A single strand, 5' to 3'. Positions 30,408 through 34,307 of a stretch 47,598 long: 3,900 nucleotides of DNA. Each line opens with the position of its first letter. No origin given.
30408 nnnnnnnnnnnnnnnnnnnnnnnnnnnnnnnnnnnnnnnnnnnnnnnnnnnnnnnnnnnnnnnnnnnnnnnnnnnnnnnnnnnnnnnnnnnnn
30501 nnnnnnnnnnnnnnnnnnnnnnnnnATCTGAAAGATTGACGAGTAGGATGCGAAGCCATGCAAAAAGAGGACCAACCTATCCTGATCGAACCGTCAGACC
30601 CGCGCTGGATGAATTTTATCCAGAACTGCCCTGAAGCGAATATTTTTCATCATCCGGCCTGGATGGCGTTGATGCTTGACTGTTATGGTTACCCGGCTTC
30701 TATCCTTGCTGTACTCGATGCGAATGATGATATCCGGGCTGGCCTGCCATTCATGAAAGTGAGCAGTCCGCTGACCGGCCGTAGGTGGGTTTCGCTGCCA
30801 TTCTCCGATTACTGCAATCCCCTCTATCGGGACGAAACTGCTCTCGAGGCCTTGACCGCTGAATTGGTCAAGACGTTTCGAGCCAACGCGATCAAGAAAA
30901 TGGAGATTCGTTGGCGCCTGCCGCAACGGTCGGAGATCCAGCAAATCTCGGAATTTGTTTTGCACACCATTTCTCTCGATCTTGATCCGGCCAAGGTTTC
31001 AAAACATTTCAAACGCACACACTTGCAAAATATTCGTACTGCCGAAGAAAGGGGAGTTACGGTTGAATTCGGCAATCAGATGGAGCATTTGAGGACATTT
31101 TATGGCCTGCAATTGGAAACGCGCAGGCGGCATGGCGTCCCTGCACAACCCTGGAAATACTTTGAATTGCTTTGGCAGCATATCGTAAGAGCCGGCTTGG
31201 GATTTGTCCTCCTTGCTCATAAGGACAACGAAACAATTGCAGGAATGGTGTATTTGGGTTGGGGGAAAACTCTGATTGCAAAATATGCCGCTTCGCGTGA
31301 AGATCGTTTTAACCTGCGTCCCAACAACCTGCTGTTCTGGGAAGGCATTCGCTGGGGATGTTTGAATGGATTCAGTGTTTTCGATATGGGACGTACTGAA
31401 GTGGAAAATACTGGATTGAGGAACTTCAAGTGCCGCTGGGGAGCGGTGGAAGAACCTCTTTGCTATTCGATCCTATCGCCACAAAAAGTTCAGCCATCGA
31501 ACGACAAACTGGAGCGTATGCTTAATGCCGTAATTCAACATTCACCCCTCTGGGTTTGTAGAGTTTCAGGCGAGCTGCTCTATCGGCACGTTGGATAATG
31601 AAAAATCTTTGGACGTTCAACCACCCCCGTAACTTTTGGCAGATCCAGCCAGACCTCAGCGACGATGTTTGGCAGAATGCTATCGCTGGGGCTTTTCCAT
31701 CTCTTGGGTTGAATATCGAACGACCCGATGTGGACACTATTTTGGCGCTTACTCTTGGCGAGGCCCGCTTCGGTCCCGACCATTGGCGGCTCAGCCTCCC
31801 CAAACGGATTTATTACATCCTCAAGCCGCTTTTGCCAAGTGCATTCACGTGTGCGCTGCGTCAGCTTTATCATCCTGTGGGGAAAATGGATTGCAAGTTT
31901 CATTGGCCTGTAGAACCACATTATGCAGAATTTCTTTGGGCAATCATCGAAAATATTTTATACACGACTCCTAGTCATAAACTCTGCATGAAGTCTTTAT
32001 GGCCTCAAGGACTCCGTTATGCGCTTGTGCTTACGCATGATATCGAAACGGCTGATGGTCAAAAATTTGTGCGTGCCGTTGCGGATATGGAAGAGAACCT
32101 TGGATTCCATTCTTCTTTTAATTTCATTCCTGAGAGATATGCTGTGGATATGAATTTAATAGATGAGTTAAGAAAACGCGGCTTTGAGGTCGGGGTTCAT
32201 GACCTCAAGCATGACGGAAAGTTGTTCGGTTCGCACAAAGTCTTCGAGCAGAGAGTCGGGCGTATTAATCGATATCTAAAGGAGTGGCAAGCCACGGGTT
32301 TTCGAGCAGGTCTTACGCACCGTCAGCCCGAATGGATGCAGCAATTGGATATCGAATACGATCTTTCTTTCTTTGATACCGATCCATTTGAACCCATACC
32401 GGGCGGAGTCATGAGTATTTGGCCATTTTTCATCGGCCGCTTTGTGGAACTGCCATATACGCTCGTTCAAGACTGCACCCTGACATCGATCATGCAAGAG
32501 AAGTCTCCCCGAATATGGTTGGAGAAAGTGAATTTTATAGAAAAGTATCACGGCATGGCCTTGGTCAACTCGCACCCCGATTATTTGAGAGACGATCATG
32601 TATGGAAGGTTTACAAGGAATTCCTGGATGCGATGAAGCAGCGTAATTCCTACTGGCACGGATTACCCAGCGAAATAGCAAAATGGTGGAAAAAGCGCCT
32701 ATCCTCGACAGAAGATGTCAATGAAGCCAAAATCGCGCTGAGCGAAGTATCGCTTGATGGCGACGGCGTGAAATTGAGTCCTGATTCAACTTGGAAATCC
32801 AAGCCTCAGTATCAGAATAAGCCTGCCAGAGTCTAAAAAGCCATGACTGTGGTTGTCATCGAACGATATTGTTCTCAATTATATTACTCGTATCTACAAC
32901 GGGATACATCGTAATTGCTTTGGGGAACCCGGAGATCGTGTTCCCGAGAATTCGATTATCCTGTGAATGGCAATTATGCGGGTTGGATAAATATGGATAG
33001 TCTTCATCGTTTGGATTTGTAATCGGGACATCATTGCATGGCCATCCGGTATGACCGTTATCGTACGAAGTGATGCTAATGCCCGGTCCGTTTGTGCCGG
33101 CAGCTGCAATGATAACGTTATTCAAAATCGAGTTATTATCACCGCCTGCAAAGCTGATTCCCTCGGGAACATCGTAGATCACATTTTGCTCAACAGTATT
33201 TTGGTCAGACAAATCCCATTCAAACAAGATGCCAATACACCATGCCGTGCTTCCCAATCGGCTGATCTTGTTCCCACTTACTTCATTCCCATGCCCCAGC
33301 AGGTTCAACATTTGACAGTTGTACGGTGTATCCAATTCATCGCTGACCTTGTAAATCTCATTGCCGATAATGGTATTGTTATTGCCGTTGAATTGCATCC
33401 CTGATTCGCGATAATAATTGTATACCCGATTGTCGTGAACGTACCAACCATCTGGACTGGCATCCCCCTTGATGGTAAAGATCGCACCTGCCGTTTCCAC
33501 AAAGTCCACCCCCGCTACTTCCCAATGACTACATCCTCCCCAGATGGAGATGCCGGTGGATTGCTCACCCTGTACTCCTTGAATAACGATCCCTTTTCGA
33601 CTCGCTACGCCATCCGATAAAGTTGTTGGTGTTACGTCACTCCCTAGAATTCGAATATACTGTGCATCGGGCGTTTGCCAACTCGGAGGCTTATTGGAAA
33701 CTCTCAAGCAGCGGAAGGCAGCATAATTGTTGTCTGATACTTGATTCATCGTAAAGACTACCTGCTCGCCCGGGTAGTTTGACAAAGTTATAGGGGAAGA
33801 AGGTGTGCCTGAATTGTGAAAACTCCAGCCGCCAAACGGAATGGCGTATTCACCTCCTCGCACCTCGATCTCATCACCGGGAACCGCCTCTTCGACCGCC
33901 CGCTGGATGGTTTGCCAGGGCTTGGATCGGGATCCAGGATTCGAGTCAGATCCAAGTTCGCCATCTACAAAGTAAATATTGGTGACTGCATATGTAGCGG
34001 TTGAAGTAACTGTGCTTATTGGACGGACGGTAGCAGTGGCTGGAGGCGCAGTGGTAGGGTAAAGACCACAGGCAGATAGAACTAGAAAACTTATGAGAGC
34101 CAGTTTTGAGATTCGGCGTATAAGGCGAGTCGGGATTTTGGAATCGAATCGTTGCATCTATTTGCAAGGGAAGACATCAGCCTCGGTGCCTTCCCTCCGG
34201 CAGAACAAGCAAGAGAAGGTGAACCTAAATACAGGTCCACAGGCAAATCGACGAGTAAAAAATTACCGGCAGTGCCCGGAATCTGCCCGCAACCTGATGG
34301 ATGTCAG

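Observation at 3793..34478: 94-bp direct repeat brackets the whole glycan cluster: island-like insertion at the 3' end of the radical-SAM gene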

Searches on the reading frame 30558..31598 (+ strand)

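Call 17: search_protein_families(library=pfam, proteins=[window:30558-31598:+])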
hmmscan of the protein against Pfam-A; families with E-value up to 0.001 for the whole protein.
window:30558-31598:+ (346 aa): 2 families
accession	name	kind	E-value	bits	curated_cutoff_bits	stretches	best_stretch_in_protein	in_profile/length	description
PF13480.13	Acetyltransf_6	-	4.8e-14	53.2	22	1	151-280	3-137/143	Acetyltransferase (GNAT) domain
PF02388.22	FemAB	-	8.8e-10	38.4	24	1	141-205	160-223/406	FemAB family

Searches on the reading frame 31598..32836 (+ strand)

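Call 7: search_protein_families(library=pfam, proteins=[window:31598-32836:+])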
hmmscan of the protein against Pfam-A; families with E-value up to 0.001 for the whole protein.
window:31598-32836:+ (412 aa): 0 families

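Call 21: search_protein_families(library=pfam, max_evalue=1, proteins=[window:31598-32836:+])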
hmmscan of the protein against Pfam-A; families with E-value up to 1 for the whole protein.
window:31598-32836:+ (412 aa): 1 family
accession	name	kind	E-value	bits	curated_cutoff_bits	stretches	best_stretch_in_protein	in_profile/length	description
PF01522.26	Polysacc_deac_1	-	0.15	12.5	23.1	1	144-230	10-93/124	Polysaccharide deacetylase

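Call 46: search_protein_families(library=ncbifam, proteins=[window:31598-32833:+])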
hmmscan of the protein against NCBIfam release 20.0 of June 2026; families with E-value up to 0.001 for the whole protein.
window:31598-32833:+ (412 aa): 0 families

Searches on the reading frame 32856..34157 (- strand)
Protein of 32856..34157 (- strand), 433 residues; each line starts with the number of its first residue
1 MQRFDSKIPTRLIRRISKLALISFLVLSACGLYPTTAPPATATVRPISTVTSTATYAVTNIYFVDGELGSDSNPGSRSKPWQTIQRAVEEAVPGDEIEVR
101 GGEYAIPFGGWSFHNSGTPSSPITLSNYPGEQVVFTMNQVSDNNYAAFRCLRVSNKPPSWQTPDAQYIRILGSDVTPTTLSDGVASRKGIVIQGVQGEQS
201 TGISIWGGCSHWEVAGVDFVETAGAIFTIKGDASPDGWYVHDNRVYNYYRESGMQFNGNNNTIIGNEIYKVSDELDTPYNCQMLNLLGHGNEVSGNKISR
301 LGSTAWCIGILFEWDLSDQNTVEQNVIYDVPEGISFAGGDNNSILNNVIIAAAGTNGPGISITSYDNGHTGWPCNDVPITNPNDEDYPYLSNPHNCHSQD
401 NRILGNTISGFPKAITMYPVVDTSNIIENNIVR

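Call 7: search_protein_families(library=pfam, proteins=[window:32856-34157:-])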
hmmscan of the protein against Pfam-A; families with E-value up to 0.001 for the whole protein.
window:32856-34157:- (433 aa): 3 families
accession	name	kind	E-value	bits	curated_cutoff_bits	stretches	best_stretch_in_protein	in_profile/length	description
PF07602.17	DUF1565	-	1.5e-05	24.9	20.3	1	69-105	3-39/257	Protein of unknown function (DUF1565)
PF22842.2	Pel9A-like_beta_helix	-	3.2e-05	23.5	25.2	1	56-109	5-57/370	Pel9A-like, right handed beta helix region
PF05048.19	NosD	-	0.00019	21.4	23.6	1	241-354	6-105/212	Periplasmic copper-binding protein (NosD)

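Call 21: search_protein_families(library=pfam, max_evalue=1, proteins=[window:32856-34157:-])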
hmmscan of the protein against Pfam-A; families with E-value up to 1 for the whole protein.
window:32856-34157:- (433 aa): 5 families
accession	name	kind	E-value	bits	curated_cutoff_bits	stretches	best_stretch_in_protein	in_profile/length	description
PF07602.17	DUF1565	-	1.5e-05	24.9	20.3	1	69-105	3-39/257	Protein of unknown function (DUF1565)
PF22842.2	Pel9A-like_beta_helix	-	3.2e-05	23.5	25.2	1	56-109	5-57/370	Pel9A-like, right handed beta helix region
PF05048.19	NosD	-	0.00019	21.4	23.6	2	241-354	6-105/212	Periplasmic copper-binding protein (NosD)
PF14592.12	Chondroitinas_B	-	0.0021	17.6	24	1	82-136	5-57/426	Chondroitinase B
PF02113.21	Peptidase_S13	-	0.25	10.5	22.8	1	131-183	275-333/444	D-Ala-D-Ala carboxypeptidase 3 (S13) family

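Call 30: find_related_loci(query=window:32859-34157:-, collection=metagenome_contigs, flank=10000)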
Query window:32859-34157:- (433 aa) in metagenome_contigs; peptide patterns used: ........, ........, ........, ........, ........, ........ (x = any residue, [..] = any of these).
50 stretches matched a pattern; 2 encode a relative of the query (tblastn E <= 1e-3); 2 distinct loci.
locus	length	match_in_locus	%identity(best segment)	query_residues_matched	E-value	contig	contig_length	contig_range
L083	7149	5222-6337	58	57-430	3e-136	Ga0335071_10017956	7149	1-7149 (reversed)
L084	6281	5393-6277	61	40-342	4e-111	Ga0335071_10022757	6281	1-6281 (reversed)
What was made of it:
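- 32856..34157 (-): Right-handed beta-helix protein (pectate-lyase / DUF1565-like). It is the last island gene and now lies downstream of, and in the same direction as, the radical-SAM gene. Only two distant relatives (58-61%) in the metagenome collection (call 30).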

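Call 46: search_protein_families(library=ncbifam, proteins=[window:32859-34157:-])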
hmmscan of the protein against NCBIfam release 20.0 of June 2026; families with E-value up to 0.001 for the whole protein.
window:32859-34157:- (433 aa): 2 families
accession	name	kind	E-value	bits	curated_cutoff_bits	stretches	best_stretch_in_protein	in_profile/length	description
NF041899.1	pec_ly_PelN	equivalog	3.4e-09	36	740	1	50-142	16-119/437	pectate lyase PelN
NF047854.1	LIC10774_subfam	equivalog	1.5e-08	33.9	380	1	54-106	53-105/358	LIC10774/LIC10365 family surface protein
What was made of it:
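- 32856..34157 (-): Pfam and NCBIfam (calls 7, 21, 46).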
